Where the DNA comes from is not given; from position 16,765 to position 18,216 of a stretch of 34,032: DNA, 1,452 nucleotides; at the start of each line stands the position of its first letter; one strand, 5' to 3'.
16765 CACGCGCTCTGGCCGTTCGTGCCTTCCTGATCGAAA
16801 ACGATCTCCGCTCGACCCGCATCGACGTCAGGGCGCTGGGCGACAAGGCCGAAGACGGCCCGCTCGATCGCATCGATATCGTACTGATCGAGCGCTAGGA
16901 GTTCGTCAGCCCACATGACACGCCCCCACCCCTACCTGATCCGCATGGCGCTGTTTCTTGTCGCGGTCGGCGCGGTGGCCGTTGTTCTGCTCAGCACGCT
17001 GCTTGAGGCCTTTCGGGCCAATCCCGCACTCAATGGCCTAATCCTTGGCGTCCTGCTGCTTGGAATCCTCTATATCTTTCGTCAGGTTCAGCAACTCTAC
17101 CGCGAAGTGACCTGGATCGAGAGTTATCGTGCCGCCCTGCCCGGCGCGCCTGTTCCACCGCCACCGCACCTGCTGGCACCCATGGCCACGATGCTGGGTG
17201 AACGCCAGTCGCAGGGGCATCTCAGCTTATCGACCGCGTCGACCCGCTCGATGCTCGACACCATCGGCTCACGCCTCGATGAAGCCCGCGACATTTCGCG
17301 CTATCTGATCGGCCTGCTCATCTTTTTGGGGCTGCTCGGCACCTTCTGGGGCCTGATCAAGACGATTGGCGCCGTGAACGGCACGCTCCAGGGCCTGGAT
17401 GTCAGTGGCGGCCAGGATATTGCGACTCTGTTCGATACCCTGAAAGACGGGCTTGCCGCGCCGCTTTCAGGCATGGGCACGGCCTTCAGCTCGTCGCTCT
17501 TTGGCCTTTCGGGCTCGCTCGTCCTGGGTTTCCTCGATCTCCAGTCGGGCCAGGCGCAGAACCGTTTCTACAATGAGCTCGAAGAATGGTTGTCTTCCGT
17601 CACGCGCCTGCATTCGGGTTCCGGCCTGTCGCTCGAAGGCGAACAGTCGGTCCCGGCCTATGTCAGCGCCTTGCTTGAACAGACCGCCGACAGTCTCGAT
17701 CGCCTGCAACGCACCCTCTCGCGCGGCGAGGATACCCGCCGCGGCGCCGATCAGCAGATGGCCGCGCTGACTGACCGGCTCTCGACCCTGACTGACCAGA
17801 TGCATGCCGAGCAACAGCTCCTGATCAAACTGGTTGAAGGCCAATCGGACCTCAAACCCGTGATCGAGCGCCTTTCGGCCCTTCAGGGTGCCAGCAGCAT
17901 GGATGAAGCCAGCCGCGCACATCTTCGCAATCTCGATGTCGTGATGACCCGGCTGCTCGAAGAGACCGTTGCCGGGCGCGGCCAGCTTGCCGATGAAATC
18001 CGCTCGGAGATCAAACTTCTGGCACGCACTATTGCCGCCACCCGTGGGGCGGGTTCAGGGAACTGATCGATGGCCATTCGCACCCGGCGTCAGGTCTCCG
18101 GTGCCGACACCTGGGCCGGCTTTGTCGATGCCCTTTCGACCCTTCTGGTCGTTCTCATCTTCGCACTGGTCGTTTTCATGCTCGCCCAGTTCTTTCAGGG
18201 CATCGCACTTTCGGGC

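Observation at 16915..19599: Orphan stator-like pair: MotA/ExbB channel with helical tail and MotB-like protein with about 330-aa coiled coil and OmpA domain, outside any flagellar, Tol or Ton context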

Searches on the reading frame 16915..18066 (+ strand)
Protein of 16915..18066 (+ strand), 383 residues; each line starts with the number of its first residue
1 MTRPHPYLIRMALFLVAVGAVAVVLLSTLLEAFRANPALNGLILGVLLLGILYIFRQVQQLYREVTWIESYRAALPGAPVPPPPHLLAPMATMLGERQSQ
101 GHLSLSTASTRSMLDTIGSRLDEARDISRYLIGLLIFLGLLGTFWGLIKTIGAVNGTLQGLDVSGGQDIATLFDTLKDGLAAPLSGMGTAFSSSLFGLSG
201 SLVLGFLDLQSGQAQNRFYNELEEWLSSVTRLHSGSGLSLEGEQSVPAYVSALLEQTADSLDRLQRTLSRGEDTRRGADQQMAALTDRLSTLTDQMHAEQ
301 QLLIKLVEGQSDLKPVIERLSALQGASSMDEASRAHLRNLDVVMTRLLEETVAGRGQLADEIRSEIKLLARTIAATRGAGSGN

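Call 3: search_protein_families(library=pfam, proteins=[window:16915-18066:+], max_evalue=0.1)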
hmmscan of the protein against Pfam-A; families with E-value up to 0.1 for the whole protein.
window:16915-18066:+ (383 aa): 4 families
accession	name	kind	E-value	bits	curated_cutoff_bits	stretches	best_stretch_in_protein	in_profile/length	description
PF01618.21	MotA_ExbB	-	0.0038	17.4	22.9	1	111-190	32-104/127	MotA/TolQ/ExbB proton channel family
PF10498.14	IFT57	-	0.0059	16.1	40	1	212-318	228-334/360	Intra-flagellar transport protein 57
PF01756.24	ACOX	-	0.013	15.6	22.1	1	245-365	5-124/181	Acyl-CoA oxidase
PF04102.17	SlyX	-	0.069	14.2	30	0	258-300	16-58/67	SlyX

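Call 4: search_protein_families(library=ncbifam, proteins=[window:16915-18066:+], max_evalue=0.1)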
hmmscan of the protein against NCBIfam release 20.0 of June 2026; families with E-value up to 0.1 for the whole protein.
window:16915-18066:+ (383 aa): 3 families
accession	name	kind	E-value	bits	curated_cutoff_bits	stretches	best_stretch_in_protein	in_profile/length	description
NF033917.0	antiphage_ZorA_4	subfamily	0.00017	20.7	500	1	128-203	59-120/413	anti-phage ZorAB system protein ZorA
NF033915.0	antiphage_ZorA_2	subfamily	0.0078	15.3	100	1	133-208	113-177/383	anti-phage ZorAB system protein ZorA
TIGR03930.1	WXG100_ESAT6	subfamily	0.083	13.1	44.85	0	211-233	42-64/90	WXG100 family type VII secretion target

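Call 5: search_protein_families(library=padloc, proteins=[window:16915-18066:+], max_evalue=0.1)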
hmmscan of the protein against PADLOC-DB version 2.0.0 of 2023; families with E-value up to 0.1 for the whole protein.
window:16915-18066:+ (383 aa): 11 families
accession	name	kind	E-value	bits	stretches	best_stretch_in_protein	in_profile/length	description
PDLC00597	ZorA1|ZorA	-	2.9e-14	50.7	1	127-296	107-255/683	MotA/ExbB/TolQ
PDLC00648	ZorA3|ZorA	-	1.2e-12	45.5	1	127-208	104-176/692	MotA/ExbB/TolQ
PDLC00647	ZorA3|ZorA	-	7.6e-12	42.5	1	128-207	111-181/780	MotA/ExbB/TolQ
PDLC00649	ZorA3|ZorA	-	3e-11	40.5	1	127-378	105-330/698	MotA/ExbB/TolQ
PDLC00650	ZorA3|ZorA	-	3.5e-07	27.1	1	128-373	106-325/1063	MotA/ExbB/TolQ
PDLC00595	ZorA1|ZorA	-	0.0022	14.9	1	129-206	139-206/487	MotA/ExbB/TolQ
PDLC03863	LmuB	-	0.0087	12.8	1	240-329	222-311/610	-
PDLC00637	ZorA2|ZorA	-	0.011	12.6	0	177-213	73-109/420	MotA/ExbB/TolQ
PDLC00602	ZorA1|ZorA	-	0.025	11.3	1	133-216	133-202/648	MotA/ExbB/TolQ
PDLC00601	ZorA1|ZorA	-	0.028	11.1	1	133-207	140-203/699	MotA/ExbB/TolQ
PDLC00639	ZorA2|ZorA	-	0.032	11.1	1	181-266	94-182/494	MotA/ExbB/TolQ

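Call 6: find_homologous_proteins(query=window:16915-18066:+, max_evalue=0.001)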
Query window:16915-18066:+ (383 aa): 8000 proteins with E <= 0.001 among 8000 candidates; the best 120 are listed.
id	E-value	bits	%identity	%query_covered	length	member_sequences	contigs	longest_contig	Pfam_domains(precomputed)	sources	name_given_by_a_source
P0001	6.8e-238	807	100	100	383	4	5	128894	-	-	-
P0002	1.1e-206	704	86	100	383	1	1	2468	-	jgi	-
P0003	3.7e-203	693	86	100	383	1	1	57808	-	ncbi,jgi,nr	ncbi:MAG: flagellar motor protein MotA [Rhodospirillales bacterium]|nr:flagellar motor protein MotA 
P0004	1.4e-199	681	84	100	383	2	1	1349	-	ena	-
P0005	9.3e-198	675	84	100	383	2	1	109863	-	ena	-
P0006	1.9e-193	661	83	99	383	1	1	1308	-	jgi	jgi:hypothetical protein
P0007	2.4e-193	660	83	99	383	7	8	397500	-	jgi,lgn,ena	-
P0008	5.9e-191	652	80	100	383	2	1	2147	-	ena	-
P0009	5.5e-186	636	84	91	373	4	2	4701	-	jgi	jgi:hypothetical protein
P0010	3.3e-185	633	80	100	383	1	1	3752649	-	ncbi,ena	-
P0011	1.3e-178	612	77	98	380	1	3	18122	-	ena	-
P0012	6.0e-178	610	76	98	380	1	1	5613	-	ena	-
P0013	1.3e-177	609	76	98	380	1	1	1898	-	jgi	jgi:hypothetical protein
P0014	4.0e-177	607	76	98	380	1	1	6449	-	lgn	-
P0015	1.7e-176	605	76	98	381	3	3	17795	-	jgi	-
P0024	1.5e-160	552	71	98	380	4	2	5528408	-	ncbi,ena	-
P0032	9.7e-153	527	68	98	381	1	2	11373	PF01618.22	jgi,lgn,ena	-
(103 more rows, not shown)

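Call 7: search_solved_structures(query=window:16915-18066:+, max_evalue=10, show_alignments=2)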
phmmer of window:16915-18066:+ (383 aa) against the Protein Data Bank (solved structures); distinct sequences matched with E-value up to 10: 3.
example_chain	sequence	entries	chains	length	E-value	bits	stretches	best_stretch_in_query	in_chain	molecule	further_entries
5hva_A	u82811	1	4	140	0.72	12.4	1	71-105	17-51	DR2231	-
2yeu_A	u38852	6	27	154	0.86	12.1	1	71-105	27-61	DR2231 | MAZG-LIKE NUCLEOSIDE TRIPHOSPHATE PYROPHOSPHOHYDROLASE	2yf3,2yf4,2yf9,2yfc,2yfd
8vvn_C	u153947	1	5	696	2.3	10.7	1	120-309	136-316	MotA/TolQ/ExbB proton channel domain-containing protein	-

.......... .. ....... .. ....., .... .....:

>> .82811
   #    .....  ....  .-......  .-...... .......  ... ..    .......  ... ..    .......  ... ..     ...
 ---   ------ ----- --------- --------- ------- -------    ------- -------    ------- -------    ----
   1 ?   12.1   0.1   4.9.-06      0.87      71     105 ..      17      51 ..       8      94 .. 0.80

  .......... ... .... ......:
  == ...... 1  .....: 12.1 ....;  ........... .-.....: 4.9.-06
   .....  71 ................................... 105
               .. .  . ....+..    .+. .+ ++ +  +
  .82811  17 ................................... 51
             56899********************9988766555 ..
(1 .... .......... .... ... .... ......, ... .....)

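Call 12: find_encoding_contigs(protein=P0001, flank=10000, max_places=3)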
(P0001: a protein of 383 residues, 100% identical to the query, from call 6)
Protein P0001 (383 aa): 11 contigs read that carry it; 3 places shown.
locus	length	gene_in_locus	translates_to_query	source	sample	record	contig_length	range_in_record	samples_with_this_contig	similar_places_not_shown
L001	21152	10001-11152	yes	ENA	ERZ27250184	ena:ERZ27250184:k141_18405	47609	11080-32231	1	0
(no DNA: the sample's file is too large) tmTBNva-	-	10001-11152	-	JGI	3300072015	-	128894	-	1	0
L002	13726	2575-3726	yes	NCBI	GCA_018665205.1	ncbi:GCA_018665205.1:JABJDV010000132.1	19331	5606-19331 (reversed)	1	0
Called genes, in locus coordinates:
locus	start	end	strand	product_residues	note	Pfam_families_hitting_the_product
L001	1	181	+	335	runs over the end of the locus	PF00044:Gp_dh_N, PF02800:Gp_dh_C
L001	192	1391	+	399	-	PF00162:PGK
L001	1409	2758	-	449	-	PF20695:UbiD_N, PF01977:UbiD, PF20696:UbiD_C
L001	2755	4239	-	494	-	PF00221:Lyase_aromatic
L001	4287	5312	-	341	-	PF20392:DUF6687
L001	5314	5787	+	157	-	-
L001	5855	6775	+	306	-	PF01791:DeoC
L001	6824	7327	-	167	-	-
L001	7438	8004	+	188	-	PF08207:EFP_N, PF01132:EFP, PF09285:Elong-fact-P_C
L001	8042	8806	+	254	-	PF00459:Inositol_P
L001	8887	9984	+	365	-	PF00691:OmpA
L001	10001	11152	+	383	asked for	-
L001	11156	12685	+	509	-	PF00691:OmpA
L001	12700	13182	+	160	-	PF00583:Acetyltransf_1, PF13673:Acetyltransf_10 (weak), PF13508:Acetyltransf_7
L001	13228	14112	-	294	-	PF02353:CMAS (weak), PF13489:Methyltransf_23, PF01209:Ubie_methyltran, PF08241:Methyltransf_11, PF08242:Methyltransf_12, PF13649:Methyltransf_25, PF13847:Methyltransf_31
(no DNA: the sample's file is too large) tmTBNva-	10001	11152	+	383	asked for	-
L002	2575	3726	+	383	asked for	-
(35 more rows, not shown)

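Call 13: find_encoding_contigs(protein=P0024, flank=8000, max_places=2)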
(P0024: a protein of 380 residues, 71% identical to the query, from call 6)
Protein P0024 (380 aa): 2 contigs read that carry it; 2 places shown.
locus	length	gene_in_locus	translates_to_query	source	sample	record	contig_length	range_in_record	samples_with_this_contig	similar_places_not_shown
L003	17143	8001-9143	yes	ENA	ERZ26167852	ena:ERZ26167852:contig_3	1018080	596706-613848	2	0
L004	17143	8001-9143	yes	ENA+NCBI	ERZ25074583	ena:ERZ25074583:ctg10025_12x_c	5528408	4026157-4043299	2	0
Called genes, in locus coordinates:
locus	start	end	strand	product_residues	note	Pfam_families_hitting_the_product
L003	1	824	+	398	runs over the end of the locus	PF00162:PGK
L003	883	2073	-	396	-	PF12832:MFS_1_like, PF07690:MFS_1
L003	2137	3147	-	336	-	PF20392:DUF6687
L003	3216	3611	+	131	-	-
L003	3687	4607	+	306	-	PF01791:DeoC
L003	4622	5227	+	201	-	PF02581:TMP-TENI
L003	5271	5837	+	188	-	PF08207:EFP_N, PF01132:EFP, PF09285:Elong-fact-P_C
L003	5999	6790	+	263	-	PF00459:Inositol_P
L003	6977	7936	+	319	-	PF00691:OmpA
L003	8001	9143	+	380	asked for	-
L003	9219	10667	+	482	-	PF24161:CCDC39 (faint), PF00691:OmpA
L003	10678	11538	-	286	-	PF01135:PCMT, PF13489:Methyltransf_23, PF01209:Ubie_methyltran, PF13847:Methyltransf_31, PF08241:Methyltransf_11, PF08242:Methyltransf_12, PF13649:Methyltransf_25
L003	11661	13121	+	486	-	PF07364:DUF1485, PF07171:MlrC_C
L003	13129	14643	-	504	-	PF00561:Abhydrolase_1, PF08386:Abhydrolase_4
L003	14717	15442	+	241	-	PF00106:adh_short, PF01370:Epimerase (faint), PF08659:KR, PF13561:adh_short_C2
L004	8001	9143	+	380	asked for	-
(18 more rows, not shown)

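Call 16: find_related_loci(query=A1, collection=genome_contigs, flank=6000)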
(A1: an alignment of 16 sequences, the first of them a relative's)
Query A1 (383 aa) in genome_contigs; peptide patterns used: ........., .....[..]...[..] (x = any residue, [..] = any of these).
600 stretches matched a pattern (row limit reached: there are more); 597 encode a relative of the query (tblastn E <= 1e-3); the best 80 are kept; 80 distinct loci.
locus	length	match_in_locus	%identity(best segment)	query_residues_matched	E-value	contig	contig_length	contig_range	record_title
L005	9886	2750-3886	84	1-379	0e+0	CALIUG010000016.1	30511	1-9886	MAG: uncultured Alphaproteobacteria bacterium isolate S1_Bin_Bin_233_1 genome assembly, contig: c_000002424772, whole ge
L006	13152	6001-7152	65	1-383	1e-141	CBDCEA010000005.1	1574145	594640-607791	MAG: Alphaproteobacteria bacterium isolate acfa3c97-71bc-419c-b48f-b1c48e78630c genome assembly, contig: contig_5, whole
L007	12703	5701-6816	63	1-375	4e-140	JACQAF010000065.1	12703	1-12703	MAG: Rhodospirillales bacterium isolate NC_groundwater_909_Pr1_S-0.2um_66_15 Montesol18-Sp2_coassembly_scaffold_228773,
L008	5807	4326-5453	61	1-375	6e-140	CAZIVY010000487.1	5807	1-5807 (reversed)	MAG TPA_asm: uncultured Rhodospirillaceae bacterium isolate binchicken_co165_13 genome assembly, contig: k141_1697864, w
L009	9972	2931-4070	61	1-382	8e-137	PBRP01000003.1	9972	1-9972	MAG: Gammaproteobacteria bacterium isolate NP949 MHASMcontig_339342, whole genome shotgun sequence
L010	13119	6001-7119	61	1-375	4e-136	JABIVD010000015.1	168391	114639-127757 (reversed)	MAG: Rhodospirillaceae bacterium isolate SI072_bin63 k141_1597936, whole genome shotgun sequence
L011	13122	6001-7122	58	1-375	1e-134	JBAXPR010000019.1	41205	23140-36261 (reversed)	MAG: Rhodospirillaceae bacterium isolate ELA536 MAG536_19, whole genome shotgun sequence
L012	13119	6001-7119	61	1-375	2e-131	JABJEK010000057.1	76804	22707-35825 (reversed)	MAG: Rhodospirillaceae bacterium isolate SI074_bin10 k141_958999, whole genome shotgun sequence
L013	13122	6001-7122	64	1-375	1e-130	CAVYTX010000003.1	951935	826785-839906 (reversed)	MAG: uncultured Alphaproteobacteria bacterium isolate MFD05684.bin.1.360 genome assembly, contig: contig_15448, whole ge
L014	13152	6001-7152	56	1-375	8e-131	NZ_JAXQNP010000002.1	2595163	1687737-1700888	Nitrospirillum sp. BR 11828 contig_2, whole genome shotgun sequence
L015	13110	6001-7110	57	1-375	9e-130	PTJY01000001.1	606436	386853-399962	MAG: Alphaproteobacteria bacterium MarineAlpha12_Bin1 CFH42_1, whole genome shotgun sequence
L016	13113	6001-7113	61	1-373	2e-129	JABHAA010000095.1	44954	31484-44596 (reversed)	MAG: Rhodospirillaceae bacterium isolate SI036_bin45 k141_855366, whole genome shotgun sequence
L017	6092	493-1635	58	1-375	2e-129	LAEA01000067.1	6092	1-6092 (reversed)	MAG: Rhodospirillaceae bacterium BRH_c57 BRHa_1005789, whole genome shotgun sequence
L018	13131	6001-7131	61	1-376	1e-128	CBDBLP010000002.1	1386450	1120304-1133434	MAG: Alphaproteobacteria bacterium isolate 37c3e897-58c7-439f-9262-4bba990a831e genome assembly, contig: contig_2, whole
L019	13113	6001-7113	59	1-376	3e-128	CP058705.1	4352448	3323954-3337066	MAG: Defluviicoccus sp. isolate SSA4 chromosome, complete genome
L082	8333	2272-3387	56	1-375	1e-110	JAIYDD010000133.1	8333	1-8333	MAG: Acetobacteraceae bacterium isolate H1_MAG_00024 pond_H1_MAG_00024_000000000018, whole genome shotgun sequence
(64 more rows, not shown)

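Call 24: predict_structure(alignment_id=A1)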
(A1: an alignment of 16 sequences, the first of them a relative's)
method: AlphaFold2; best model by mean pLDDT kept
length: 383 residues; sequences in the alignment: 16
mean_pLDDT: 65.7   pTM: 0.46
mean pLDDT of the five models: 65.7, 65.3, 60.2, 59.6, 59.0
residues with pLDDT >= 90: 0; 70-90: 156; 50-70: 170; < 50: 57
segments of 3 or more residues with pLDDT < 50: 101-104, 233-251, 326-329, 365-375, 377-383
pLDDT, mean of each block of 10 residues (from residue 1): 75 87 81 75 85 84 74 58 59 54 53 71 79 83 77 70 62 71 69 80 86 81 73 43 40 56 60 63 65 67 62 56 50 52 54 52 48 48 39
secondary structure, 60 per line:
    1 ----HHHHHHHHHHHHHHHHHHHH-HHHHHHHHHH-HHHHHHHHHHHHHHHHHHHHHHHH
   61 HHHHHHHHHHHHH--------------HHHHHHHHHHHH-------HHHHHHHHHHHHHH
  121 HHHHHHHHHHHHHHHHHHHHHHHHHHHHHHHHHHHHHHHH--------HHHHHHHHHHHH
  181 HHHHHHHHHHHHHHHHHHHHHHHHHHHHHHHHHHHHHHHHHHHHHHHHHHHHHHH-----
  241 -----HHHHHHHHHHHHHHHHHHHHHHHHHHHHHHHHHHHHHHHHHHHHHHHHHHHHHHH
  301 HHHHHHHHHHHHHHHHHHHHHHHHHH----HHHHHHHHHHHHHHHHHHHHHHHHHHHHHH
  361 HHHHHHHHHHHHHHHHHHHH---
elements in order: H5-24 H26-35 H37-73 H88-99 H107-160 H169-235 H246-326 H331-380

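Call 28: fold_search(model_id=the predicted structure, library=pdb)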
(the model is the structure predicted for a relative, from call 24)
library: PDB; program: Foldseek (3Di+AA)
matches with E <= 10: 430; with E <= 0.001: 2
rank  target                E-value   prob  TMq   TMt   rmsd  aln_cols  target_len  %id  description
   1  5sv0_D                4.3e-04  1.00  0.33  0.51   7.5       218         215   14  Structure of the ExbB/ExbD complex from E. coli at pH 7.0 (released 2016-09-28)
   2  7ajq_A                4.8e-04  1.00  0.27  0.42   9.3       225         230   17  cryo-EM structure of ExbBD from Serratia Marcescens (released 2021-10-06)
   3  6ye4_A                1.0e-03  1.00  0.29  0.44   9.2       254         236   17  Structure of ExbB pentamer from Serratia marcescens by single particle cryo electron microscopy (released 2021-03-31)
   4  5sv1_F                1.2e-03  1.00  0.34  0.51   8.0       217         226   15  Structure of the ExbB/ExbD complex from E. coli at pH 4.5 (released 2016-09-28)
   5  6tyi_A                1.4e-03  1.00  0.33  0.50   7.4       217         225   14  ExbB-ExbD complex in MSP1E3D1 nanodisc (released 2019-10-16)
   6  9ddo_A                1.6e-03  1.00  0.33  0.50   7.3       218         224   13  E. coli TonB-ExbBD TonB bound to ExbB chain C (released 2025-07-09)
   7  5sv1_C                1.6e-03  1.00  0.24  0.38   9.2       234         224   16  Structure of the ExbB/ExbD complex from E. coli at pH 4.5 (released 2016-09-28)
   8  5sv0_C                1.7e-03  1.00  0.25  0.39   8.9       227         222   14  Structure of the ExbB/ExbD complex from E. coli at pH 7.0 (released 2016-09-28)
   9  5sv0_B                1.8e-03  1.00  0.34  0.50   7.3       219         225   14  Structure of the ExbB/ExbD complex from E. coli at pH 7.0 (released 2016-09-28)
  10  5zfp_B                1.9e-03  1.00  0.33  0.50   7.5       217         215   14  Structure of the ExbB/ExbD hexameric complex (released 2018-05-09)
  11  8odt_A                2.3e-03  1.00  0.28  0.44   9.8       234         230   13  Structure of TolQR complex from E.coli (released 2023-11-01)
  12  5sv1_J                2.5e-03  1.00  0.28  0.44   8.8       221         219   17  Structure of the ExbB/ExbD complex from E. coli at pH 4.5 (released 2016-09-28)
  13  5sv0_G                4.0e-03  1.00  0.33  0.49   7.5       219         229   15  Structure of the ExbB/ExbD complex from E. coli at pH 7.0 (released 2016-09-28)
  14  5sv1_A                4.5e-03  1.00  0.33  0.50   7.5       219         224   16  Structure of the ExbB/ExbD complex from E. coli at pH 4.5 (released 2016-09-28)
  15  9quq_A                4.7e-03  0.99  0.25  0.36   9.3       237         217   13  cryo-EM structure of TolQR conformation2 in SMA nanodiscs (released 2025-12-17)
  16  5sv0_J                5.2e-03  1.00  0.33  0.50   7.8       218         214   16  Structure of the ExbB/ExbD complex from E. coli at pH 7.0 (released 2016-09-28)
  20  5sv0_F                6.1e-03  0.99  0.24  0.34   9.0       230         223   15  Structure of the ExbB/ExbD complex from E. coli at pH 7.0 (released 2016-09-28)
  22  5sv0_I                7.1e-03  1.00  0.33  0.50   7.3       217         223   14  Structure of the ExbB/ExbD complex from E. coli at pH 7.0 (released 2016-09-28)
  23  8vvn_D                7.5e-03  1.00  0.34  0.53   7.2       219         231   17  Cryo-EM structure of a type I ZorAB complex from Shewanella sp. strain ANA-3 (released 2025-02-05)
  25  5sv0_E                7.9e-03  1.00  0.33  0.51   7.4       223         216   15  Structure of the ExbB/ExbD complex from E. coli at pH 7.0 (released 2016-09-28)
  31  5sv0_A                1.5e-02  1.00  0.34  0.49   7.0       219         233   15  Structure of the ExbB/ExbD complex from E. coli at pH 7.0 (released 2016-09-28)
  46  8vvn_C                4.6e-02  1.00  0.32  0.49   7.8       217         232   18  Cryo-EM structure of a type I ZorAB complex from Shewanella sp. strain ANA-3 (released 2025-02-05)
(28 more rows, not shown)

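Call 33: search_solved_structures(query=A1, max_evalue=10, show_alignments=4)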
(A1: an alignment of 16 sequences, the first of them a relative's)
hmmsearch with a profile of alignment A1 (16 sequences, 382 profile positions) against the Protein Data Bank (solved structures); distinct sequences matched with E-value up to 10: 45.
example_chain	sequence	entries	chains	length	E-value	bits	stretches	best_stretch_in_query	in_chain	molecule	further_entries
6nyk_A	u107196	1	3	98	0.049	15.7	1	257-345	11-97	Design construct XAX_GGDQ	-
6nye_A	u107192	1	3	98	0.1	14.7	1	257-345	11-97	Design construct XAX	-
5iet_B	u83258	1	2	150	0.2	13.7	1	296-350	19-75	Bacterial proteasome activator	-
6bgl_B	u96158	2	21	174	0.26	13.3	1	296-350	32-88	Bacterial proteasome activator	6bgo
5lzp_1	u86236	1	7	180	0.28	13.2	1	296-350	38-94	Bacterial proteasome activator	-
8rgx_A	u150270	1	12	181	0.28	13.2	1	296-350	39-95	Bacterial proteasome activator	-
5apq_A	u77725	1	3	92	0.34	13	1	278-325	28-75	GENERAL CONTROL PROTEIN GCN4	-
5lfp_A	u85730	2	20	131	0.36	12.9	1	299-350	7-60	Bacterial proteasome activator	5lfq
9sob_A8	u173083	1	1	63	0.39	12.7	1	312-354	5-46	Nuclear pore complex protein NUP93A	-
5lfj_A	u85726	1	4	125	0.6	12.1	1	308-350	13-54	Bacterial proteasome activator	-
2d3e_A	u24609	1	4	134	0.63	12.1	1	258-341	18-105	General control protein GCN4 and Tropomyosin 1 alpha chain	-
6o0i_A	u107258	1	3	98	0.72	11.9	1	257-343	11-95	Design construct XAA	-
5gon_E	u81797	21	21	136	0.74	11.8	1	242-337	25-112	Stathmin-4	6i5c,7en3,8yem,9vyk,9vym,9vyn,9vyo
9ixb_E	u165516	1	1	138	0.77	11.8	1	242-337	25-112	Stathmin-4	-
7e4p_E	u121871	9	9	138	0.79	11.8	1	242-337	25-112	Stathmin-4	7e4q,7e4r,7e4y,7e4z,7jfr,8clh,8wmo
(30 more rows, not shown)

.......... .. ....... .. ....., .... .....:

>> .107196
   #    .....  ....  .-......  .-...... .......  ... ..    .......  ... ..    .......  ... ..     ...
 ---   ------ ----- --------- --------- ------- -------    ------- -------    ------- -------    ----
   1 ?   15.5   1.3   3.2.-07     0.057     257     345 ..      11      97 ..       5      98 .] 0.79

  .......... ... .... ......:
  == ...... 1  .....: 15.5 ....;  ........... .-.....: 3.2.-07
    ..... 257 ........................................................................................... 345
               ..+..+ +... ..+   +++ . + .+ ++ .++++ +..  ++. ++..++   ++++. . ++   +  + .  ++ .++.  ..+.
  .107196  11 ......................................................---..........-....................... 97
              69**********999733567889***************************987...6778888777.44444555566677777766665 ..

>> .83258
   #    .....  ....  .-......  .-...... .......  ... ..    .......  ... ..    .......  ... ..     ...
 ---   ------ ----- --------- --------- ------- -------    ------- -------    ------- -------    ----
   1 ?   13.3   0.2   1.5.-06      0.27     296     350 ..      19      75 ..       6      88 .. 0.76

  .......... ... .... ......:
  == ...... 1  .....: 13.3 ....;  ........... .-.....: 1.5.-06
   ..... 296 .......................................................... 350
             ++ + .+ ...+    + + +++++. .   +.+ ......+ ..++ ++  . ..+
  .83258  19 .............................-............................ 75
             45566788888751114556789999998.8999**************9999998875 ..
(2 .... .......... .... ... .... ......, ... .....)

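Call 35: search_dna_similar(query=window:16915-18066:+, collection=plasmids, mode=protein, max_evalue=0.001, max_rows=25)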
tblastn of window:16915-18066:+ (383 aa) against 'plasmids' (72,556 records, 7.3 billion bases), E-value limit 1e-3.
Records with a match: 5; places in all: 5; records where one place covers at least 80% of the query: 4.
Best place of each record, by identity: <60% 5.
By first word of the organism name: Sinorhizobium 4; Shinella 1.
By predicted mobility (MOB-suite, as given by PLSDB): non-mobilizable 5.
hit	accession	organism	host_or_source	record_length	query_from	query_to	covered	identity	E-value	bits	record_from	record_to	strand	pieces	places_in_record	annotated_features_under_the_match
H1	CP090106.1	Sinorhizobium meliloti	Medicago,Cell culture,Plant nodule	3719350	1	322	84%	49.8%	2e-30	130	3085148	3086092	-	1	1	MotA/TolQ/ExbB proton channel family protein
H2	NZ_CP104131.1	Sinorhizobium sp. K101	Phaseolus vulgaris,cell ...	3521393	1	322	84%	49.5%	1e-25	116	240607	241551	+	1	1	none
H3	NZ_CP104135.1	Sinorhizobium sp. C101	Phaseolus vulgaris,cell ...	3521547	1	322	84%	48.6%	3e-18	118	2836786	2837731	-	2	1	none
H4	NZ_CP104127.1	Sinorhizobium sp. M103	Phaseolus vulgaris,cell ...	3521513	1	322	84%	48.6%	3e-18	118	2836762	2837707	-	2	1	none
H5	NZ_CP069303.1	Shinella sp. PSBB067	monoisolate,Minnesota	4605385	33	319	75%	51.6%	3e-29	127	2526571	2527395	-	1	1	none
